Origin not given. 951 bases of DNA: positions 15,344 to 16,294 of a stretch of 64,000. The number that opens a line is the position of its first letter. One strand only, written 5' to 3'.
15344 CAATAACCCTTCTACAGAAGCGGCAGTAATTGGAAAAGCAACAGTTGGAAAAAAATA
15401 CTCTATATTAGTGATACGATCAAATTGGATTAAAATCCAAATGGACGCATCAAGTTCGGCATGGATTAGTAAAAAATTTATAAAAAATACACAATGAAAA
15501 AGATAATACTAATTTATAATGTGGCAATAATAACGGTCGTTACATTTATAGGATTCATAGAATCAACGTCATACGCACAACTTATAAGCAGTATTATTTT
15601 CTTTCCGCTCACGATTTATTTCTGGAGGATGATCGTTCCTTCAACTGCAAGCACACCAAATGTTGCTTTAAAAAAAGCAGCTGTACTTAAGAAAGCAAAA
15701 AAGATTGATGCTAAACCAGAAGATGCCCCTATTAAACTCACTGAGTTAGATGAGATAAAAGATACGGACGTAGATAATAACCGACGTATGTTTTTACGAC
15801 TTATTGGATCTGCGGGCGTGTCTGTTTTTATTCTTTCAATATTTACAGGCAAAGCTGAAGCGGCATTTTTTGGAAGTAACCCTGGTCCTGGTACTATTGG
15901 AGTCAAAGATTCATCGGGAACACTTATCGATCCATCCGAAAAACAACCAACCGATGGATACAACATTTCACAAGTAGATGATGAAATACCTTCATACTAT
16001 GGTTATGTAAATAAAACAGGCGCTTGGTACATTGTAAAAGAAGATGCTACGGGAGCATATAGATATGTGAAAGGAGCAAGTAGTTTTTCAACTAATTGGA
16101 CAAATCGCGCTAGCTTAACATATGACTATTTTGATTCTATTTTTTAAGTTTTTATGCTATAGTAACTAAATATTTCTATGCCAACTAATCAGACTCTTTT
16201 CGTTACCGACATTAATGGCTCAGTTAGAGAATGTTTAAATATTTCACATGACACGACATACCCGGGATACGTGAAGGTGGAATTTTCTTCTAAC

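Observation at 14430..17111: Three paralogous small membrane proteins upstream of the giant gene, one with an internal twin-arginine signal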

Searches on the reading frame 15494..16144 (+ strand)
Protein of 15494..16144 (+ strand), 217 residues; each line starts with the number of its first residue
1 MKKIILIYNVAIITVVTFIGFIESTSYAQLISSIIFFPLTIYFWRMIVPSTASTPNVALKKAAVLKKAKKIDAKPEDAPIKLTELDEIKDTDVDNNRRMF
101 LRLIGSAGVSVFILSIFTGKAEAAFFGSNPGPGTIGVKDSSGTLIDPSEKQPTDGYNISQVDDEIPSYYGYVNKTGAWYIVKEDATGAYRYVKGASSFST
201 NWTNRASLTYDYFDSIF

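Call 5: search_protein_families(library=pfam, proteins=[window:15494-16144:+], max_evalue=1)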
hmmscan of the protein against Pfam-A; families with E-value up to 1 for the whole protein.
window:15494-16144:+ (217 aa): 1 family
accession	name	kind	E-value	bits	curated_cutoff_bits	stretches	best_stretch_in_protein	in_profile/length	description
PF18069.6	DR2241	-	0.14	12.4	26.4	1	154-203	31-83/111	DR2241 stabilising domain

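Call 6: search_protein_families(library=ncbifam, proteins=[window:15494-16144:+], max_evalue=1)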
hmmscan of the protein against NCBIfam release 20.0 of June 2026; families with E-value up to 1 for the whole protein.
window:15494-16144:+ (217 aa): 1 family
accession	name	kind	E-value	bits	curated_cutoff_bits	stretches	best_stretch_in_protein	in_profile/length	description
TIGR01409.1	TAT_signal_seq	domain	0.16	12.4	16.7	1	96-123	2-29/29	twin-arginine translocation signal domain-containing protein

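Call 7: find_homologous_proteins(query=window:15494-16144:+, max_evalue=0.001)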
Query window:15494-16144:+ (217 aa): 366 proteins with E <= 0.001 among 777 candidates; the best 120 are listed.
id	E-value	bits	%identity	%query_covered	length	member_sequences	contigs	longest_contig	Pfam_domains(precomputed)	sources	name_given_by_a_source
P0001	1.1e-136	471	100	100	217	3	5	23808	-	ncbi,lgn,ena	ncbi:MAG: hypothetical protein WBO77_02710 [Microgenomates group bacterium]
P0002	8.9e-102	357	73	100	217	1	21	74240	-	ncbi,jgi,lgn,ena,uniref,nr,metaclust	ncbi:hypothetical protein A3D80_03010 [Candidatus Roizmanbacteria bacterium RIFCSPHIGHO2_02_FULL_40_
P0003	1.8e-89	317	65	100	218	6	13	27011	-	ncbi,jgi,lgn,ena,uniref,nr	ncbi:hypothetical protein A3I56_01725 [Candidatus Roizmanbacteria bacterium RIFCSPLOWO2_02_FULL_43_1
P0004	4.4e-88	312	65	100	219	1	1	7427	-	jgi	jgi:hypothetical protein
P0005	2.2e-86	307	64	100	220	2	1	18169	-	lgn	-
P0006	4.9e-86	306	64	100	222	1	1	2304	-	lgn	-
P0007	6.1e-86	305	66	100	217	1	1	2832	-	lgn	-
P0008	7.9e-86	305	63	100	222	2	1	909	-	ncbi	-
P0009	1.5e-85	304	62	100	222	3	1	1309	-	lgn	-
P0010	1.0e-84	301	63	100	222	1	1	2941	-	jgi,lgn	-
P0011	1.9e-73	265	55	100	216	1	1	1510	-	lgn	-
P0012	3.5e-73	264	87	55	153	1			-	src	-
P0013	6.8e-72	259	55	100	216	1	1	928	-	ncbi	-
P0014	1.8e-71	258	57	100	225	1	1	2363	-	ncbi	-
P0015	2.2e-71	258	55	100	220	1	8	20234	-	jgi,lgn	jgi:hypothetical protein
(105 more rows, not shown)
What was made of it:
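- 15494..16147 (+): Gene C (217 aa): hairpin module, charged linker, internal Tat-type signal and a small beta domain. 366 homologs at about 100% coverage (call 7).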

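Call 12: search_protein_families(library=phrogs, proteins=[window:15494-16144:+], max_evalue=0.01)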
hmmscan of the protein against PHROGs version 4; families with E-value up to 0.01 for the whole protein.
window:15494-16144:+ (217 aa): 0 families

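Call 13: find_related_loci(query=A1, collection=genome_contigs, flank=10000)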
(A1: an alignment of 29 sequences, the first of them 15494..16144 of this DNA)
Query A1 (217 aa) in genome_contigs; peptide patterns used: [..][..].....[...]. (x = any residue, [..] = any of these).
77 stretches matched a pattern; 40 encode a relative of the query (tblastn E <= 1e-3); 40 distinct loci.
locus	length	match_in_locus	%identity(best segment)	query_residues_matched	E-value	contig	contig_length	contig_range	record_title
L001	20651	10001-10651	73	1-217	5e-102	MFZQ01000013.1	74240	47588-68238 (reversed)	MAG: Candidatus Roizmanbacteria bacterium RIFCSPHIGHO2_02_FULL_40_13b rifcsphigho2_02_scaffold_294, whole genome shotgun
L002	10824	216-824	54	1-217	3e-75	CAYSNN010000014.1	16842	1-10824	MAG TPA_asm: uncultured Gammaproteobacteria bacterium isolate binchicken_co251_42 genome assembly, contig: NODE_4679_len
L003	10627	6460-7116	50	3-217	3e-70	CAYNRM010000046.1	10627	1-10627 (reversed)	MAG TPA_asm: uncultured Gammaproteobacteria bacterium isolate SRP128246_co1_67 genome assembly, contig: NODE_15488_lengt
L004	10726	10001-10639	50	1-217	8e-70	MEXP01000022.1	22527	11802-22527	MAG: Candidatus Amesbacteria bacterium RIFCSPLOWO2_01_FULL_49_25 rifcsplowo2_01_scaffold_6666, whole genome shotgun sequ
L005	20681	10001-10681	49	3-217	2e-69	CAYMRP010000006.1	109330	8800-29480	MAG TPA_asm: uncultured Gammaproteobacteria bacterium isolate SRP286056_co1_76 genome assembly, contig: NODE_130_length_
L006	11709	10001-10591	52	5-217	4e-69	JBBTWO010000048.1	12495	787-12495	MAG: Patescibacteria group bacterium isolate H41-bin046_1 H41_bin046_1_000000000048, whole genome shotgun sequence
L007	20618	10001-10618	48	1-217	8e-69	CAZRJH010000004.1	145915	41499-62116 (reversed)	MAG TPA_asm: uncultured Gammaproteobacteria bacterium isolate SRP342105_co1_321 genome assembly, contig: NODE_122_length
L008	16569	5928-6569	51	1-217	7e-68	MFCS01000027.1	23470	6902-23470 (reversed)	MAG: Candidatus Daviesbacteria bacterium RIFCSPHIGHO2_01_FULL_41_45 rifcsphigho2_01_scaffold_6674, whole genome shotgun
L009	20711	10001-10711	49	1-217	3e-67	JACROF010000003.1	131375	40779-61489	MAG: Candidatus Levyibacteriota bacterium isolate NC_groundwater_1954_Pr3_S-0.2um_39_3 scaffold_173066, whole genome sho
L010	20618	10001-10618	50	1-217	2e-66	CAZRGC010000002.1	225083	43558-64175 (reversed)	MAG TPA_asm: uncultured Gammaproteobacteria bacterium isolate SRP173033_co1_108 genome assembly, contig: NODE_43_length_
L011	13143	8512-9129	49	3-217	5e-66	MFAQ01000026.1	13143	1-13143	MAG: Candidatus Collierbacteria bacterium RIFOXYD1_FULL_40_9 rifoxyd1_full_scaffold_4761, whole genome shotgun sequence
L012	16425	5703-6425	47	1-217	3e-65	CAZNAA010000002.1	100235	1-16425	MAG TPA_asm: uncultured Gammaproteobacteria bacterium isolate SRP192515_co1_126 genome assembly, contig: NODE_121_length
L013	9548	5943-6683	43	1-217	2e-65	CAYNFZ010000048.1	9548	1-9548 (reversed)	MAG TPA_asm: uncultured Pseudomonadales bacterium isolate SRP214966_co4_92 genome assembly, contig: NODE_8151_length_954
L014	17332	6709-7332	48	2-217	9e-65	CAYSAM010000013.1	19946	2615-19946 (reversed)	MAG TPA_asm: uncultured Pseudomonadales bacterium isolate SRP286056_co2_591 genome assembly, contig: NODE_4083_length_19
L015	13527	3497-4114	50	5-217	7e-65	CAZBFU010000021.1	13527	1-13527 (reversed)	MAG TPA_asm: uncultured Pseudomonadales bacterium isolate SRP342105_co1_165 genome assembly, contig: NODE_6168_length_13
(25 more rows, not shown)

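Call 27: predict_structure(alignment_id=A2)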
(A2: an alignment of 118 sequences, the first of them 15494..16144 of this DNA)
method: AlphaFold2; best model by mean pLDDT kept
length: 217 residues; sequences in the alignment: 118
mean_pLDDT: 77.5   pTM: 0.40
mean pLDDT of the five models: 77.5, 76.5, 75.8, 75.8, 75.3
residues with pLDDT >= 90: 95; 70-90: 45; 50-70: 49; < 50: 28
segments of 3 or more residues with pLDDT < 50: 55-68, 75-77, 122-131
pLDDT, mean of each block of 10 residues (from residue 1): 88 93 95 94 86 53 47 51 56 72 76 66 47 58 66 91 96 95 95 96 96 94
secondary structure, 60 per line:
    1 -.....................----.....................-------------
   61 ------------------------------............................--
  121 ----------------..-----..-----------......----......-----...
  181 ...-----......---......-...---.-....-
elements in order: H2-22 H27-47 H91-118 E157-162 E167-172 E178-183 E189-194 H198-203 H213-216
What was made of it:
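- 15494..16147 (+): AF2 model with pLDDT about 90 for the hairpin and above 90 for residues 150-217 (call 27).
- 15494..15643 (+): C residues 1-50: two-helix hairpin module (conserved positions include Y8, G20, F36, P38, Y42, F43). AF2 helices 2-22 and 27-47 (call 27).
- AF2 gives low confidence for residues 122-131 (call 27).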

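Call 30: fold_search(model_id=the predicted structure, library=pdb)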
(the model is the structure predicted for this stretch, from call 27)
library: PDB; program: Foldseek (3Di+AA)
matches with E <= 10: 735; with E <= 0.001: 0
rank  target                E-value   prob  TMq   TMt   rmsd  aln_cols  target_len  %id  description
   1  4lkl_A                1.8e-01  0.13  0.11  0.10  11.1        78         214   13  Crystal structure of Plk1 Polo-box domain in complex with PL-55 (released 2013-12-11)
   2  4x9v_A                1.9e-01  0.15  0.11  0.11  10.6        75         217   11  PLK-1 polo-box domain in complex with Bioactive Imidazolium-containing phosphopeptide macrocycle 3C (released 2015-07-29)
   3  8crc                  2.7e-01  0.15  0.11  0.11  10.3        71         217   11  Structure of human Plk1 PBD in complex with Allopole-A (released 2023-08-16)
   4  8s31_A                3.4e-01  0.13  0.11  0.10  10.4        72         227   11  Crystal structure of human PLK1 Polo-Box Domain in complex with Mis18BP1 (released 2024-08-21)
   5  3p34_A                3.6e-01  0.12  0.10  0.10  10.3        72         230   12  Polo-like kinase I Polo-box domain in complex with MQSpTPL phosphopeptide (released 2011-04-27)
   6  4whl_A                4.1e-01  0.12  0.11  0.11  10.4        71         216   11  A New Class of Peptidomimetics Targeting the Polo-box Domain of Polo-like kinase 1 (released 2014-12-03)
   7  6wmp_C                5.0e-01  0.20  0.14  0.03   8.5        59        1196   17  F. tularensis RNAPs70-iglA DNA complex (released 2020-11-11)
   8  5dms_C                5.0e-01  0.10  0.11  0.11  10.3        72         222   11  Mouse Polo-box domain and Emi2 (169-177) (released 2015-10-28)
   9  3nm7_C                6.0e-01  0.15  0.14  0.30   6.4        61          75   15  Crystal Structure of Borrelia burgdorferi Pur-alpha (released 2010-10-06)
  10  8chu_B                6.4e-01  0.35  0.18  0.25   4.2        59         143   17  Crystal structure of human PURA repeat I-II K97E mutant (released 2024-02-21)
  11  3dfy_E                6.8e-01  0.16  0.10  0.07  10.8        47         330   13  Crystal structure of apo dipeptide epimerase from Thermotoga maritima (released 2008-11-25)
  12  3nix_C                7.7e-01  0.21  0.09  0.05   8.8        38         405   10  Crystal structure of flavoprotein/dehydrogenase from Cytophaga hutchinsonii. Northeast Structural Genomics Consortium  (released 2010-06-30)
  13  3nix_B                7.7e-01  0.13  0.11  0.06   8.9        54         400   11  Crystal structure of flavoprotein/dehydrogenase from Cytophaga hutchinsonii. Northeast Structural Genomics Consortium  (released 2010-06-30)
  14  6wmt_C                8.2e-01  0.35  0.15  0.03   3.5        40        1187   20  F. tularensis RNAPs70-(MglA-SspA)-ppGpp-PigR-iglA DNA complex (released 2020-11-11)
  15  3dfy_F                8.2e-01  0.15  0.10  0.07  11.8        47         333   17  Crystal structure of apo dipeptide epimerase from Thermotoga maritima (released 2008-11-25)
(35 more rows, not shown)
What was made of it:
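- Tried and rejected: Structure search of C against the PDB: nothing below E 0.1 (call 30).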

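Call 33: search_protein_families(library=ncbifam, alignment_id=A1, max_evalue=1)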
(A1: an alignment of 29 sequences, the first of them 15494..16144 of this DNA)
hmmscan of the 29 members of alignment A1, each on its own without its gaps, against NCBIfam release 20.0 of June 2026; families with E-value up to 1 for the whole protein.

A. member 1, window:15494-16144:+ (217 aa): 1 family
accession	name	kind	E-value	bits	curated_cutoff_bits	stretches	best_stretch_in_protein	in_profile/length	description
TIGR01409.1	TAT_signal_seq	domain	0.16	12.4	16.7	1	96-123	2-29/29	twin-arginine translocation signal domain-containing protein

B. families by the number of members that match (of 29 scanned): 10 families
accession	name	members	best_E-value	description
TIGR01409.1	TAT_signal_seq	13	0.00079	twin-arginine translocation signal domain-containing protein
NF041447.1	TrbC_conju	1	0.014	F-type conjugative transfer protein TrbC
NF046001.1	SecDF_plasm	1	0.024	protein translocase subunit SecDF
NF003684.0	PRK05305.2-4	1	0.043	phosphatidylserine decarboxylase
NF007988.0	PRK10716.1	1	0.064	long-chain fatty acid transporter FadL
TIGR00367.1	TIGR00367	1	0.066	calcium/sodium antiporter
NF052574.1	HisKinEspCMyxo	1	0.14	serine histidine kinase EspC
NF041635.1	STM3941_fam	1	0.14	STM3941 family protein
NF047418.1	teichoic_AuxB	1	0.2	lipoteichoic acid stability factor AuxB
NF033132.1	vanT-CELN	1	0.25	membrane-bound serine racemase VanT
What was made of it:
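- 15773..15862 (+): C residues 94-123: the Tat-type signal. It comprises D-x-N/D, R97-R98 (15782-15787), x-F-L-R/K, the h-region 103-117 (15800-15844), the basic c-region, and A121-x-A123. TIGR01409 is the only recurrent NCBIfam hit, in 13 of 29 members, best E 7.9e-4 (call 33).
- On Twin-arginine signal peptide (TIGR01409 / PF10518): 13 of 29 homologs match at E<=1, best 7.9e-4 (call 33).
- TIGR01409 is the only recurrent family hit (call 33).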

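Call 34: search_protein_families(library=pfam, alignment_id=A1, max_evalue=1)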
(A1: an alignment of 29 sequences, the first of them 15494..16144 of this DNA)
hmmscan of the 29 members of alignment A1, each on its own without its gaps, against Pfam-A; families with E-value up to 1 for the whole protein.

A. member 1, window:15494-16144:+ (217 aa): 1 family
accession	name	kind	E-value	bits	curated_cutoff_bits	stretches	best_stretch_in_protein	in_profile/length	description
PF18069.6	DR2241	-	0.14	12.4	26.4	1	154-203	31-83/111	DR2241 stabilising domain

B. families by the number of members that match (of 29 scanned): 20 families
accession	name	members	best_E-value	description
PF20874.2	Relaxase_M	8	0.013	Relaxase central domain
PF10710.14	DUF2512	3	0.024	Protein of unknown function (DUF2512)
PF10518.14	TAT_signal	2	0.043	TAT (twin-arginine translocation) pathway signal sequence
PF18159.6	S_4TM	2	0.14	SMODS-associating 4TM effector domain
PF04987.19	PigN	1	0.002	Phosphatidylinositolglycan class N (PIG-N)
PF21762.3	DEDDh_C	1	0.0063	DNA polymerase III subunit epsilon-like, C-terminal domain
PF20650.2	DUF6810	1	0.026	Family of unknown function (DUF6810)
PF22138.2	MjAgo_N-like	1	0.055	Archaeal argonaute protein N-terminal domain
PF19643.4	DUF6146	1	0.063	Family of unknown function (DUF6146)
PF20969.2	MASE11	1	0.092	MASE11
PF10680.14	RRN9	1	0.11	RNA polymerase I specific transcription initiation factor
PF18069.6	DR2241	1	0.14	DR2241 stabilising domain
PF07895.16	DUF1673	1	0.16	Protein of unknown function (DUF1673)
PF01956.21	EMC3_TMCO1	1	0.17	Integral membrane protein EMC3/TMCO1-like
PF17137.9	DUF5110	1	0.2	Domain of unknown function (DUF5110)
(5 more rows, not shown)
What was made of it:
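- On Twin-arginine signal peptide (TIGR01409 / PF10518): PF10518 matches in 2 of 29 (call 34).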

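Call 78: fold_search(model_id=the predicted structure, library=viral)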
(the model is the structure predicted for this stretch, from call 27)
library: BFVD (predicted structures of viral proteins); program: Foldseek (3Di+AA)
matches with E <= 10: 572; with E <= 0.001: 1
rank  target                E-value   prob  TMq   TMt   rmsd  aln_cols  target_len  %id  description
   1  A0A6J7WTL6            1.5e-05  1.00  0.29  0.67   7.3        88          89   28  Uncharacterized protein [uncultured Caudovirales phage]
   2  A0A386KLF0            2.0e-02  0.85  0.17  0.23  15.7       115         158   13  Uncharacterized protein [Escherichia phage vB_vPM_PD06]
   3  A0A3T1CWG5            3.3e-02  0.72  0.18  0.18  11.6       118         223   15  Uncharacterized protein [Acanthamoeba castellanii medusavirus J1]
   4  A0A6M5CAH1            5.5e-02  0.33  0.13  0.07  17.8       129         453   12  (no name in the UniProt tables at hand)
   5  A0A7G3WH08            6.7e-02  0.25  0.16  0.18  34.4       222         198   11  Uncharacterized protein [Arthronema virus TR020]
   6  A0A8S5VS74            7.1e-02  0.75  0.16  0.17  11.7        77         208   13  (no name in the UniProt tables at hand)
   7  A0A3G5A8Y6            7.1e-02  0.47  0.16  0.07  19.0       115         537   10  Uncharacterized protein [Hyperionvirus sp.]
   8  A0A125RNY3            7.6e-02  0.60  0.15  0.19  12.9        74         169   11  (no name in the UniProt tables at hand)
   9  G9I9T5                7.6e-02  0.18  0.16  0.05  28.4       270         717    9  (no name in the UniProt tables at hand)
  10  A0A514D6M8            1.0e-01  0.18  0.17  0.06  23.4       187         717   13  SF3 helicase domain-containing protein [Picornavirales sp.]
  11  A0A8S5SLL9            1.1e-01  0.33  0.16  0.17  20.4       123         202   13  Uncharacterized protein [Siphoviridae sp. ctrCN24]
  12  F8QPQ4                1.2e-01  0.38  0.16  0.29  12.8        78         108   12  E4 [Colobus guereza papillomavirus 1]
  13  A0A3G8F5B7            1.2e-01  0.82  0.16  0.29   7.9        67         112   16  Uncharacterized protein [Pseudomonas phage vB_PaeM_LCK69]
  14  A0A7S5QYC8            1.2e-01  0.28  0.12  0.24  17.5        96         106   16  (no name in the UniProt tables at hand)
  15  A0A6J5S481            1.2e-01  0.13  0.13  0.04  28.7       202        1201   14  Phage portal protein, HK97 [uncultured Caudovirales phage]
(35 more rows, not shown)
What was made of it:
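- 15863..16144 (+): C residues 124-217: the predicted exported domain. It starts with the invariant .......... and continues as a 4-strand beta domain. It has no Cys and no conserved His. BFVD hit at 1.5e-5 (call 78).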

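Call 79: find_related_loci(query=A2, collection=viral_contigs, flank=8000)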
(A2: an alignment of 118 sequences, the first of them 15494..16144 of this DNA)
Query A2 (217 aa) in viral_contigs; peptide patterns used: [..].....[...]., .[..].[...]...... (x = any residue, [..] = any of these).
157 stretches matched a pattern, but none encodes a relative of the query by tblastn (E <= 1e-3).
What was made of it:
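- Tried and rejected: IMG/VR scan with the C alignment: no family member (call 79).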
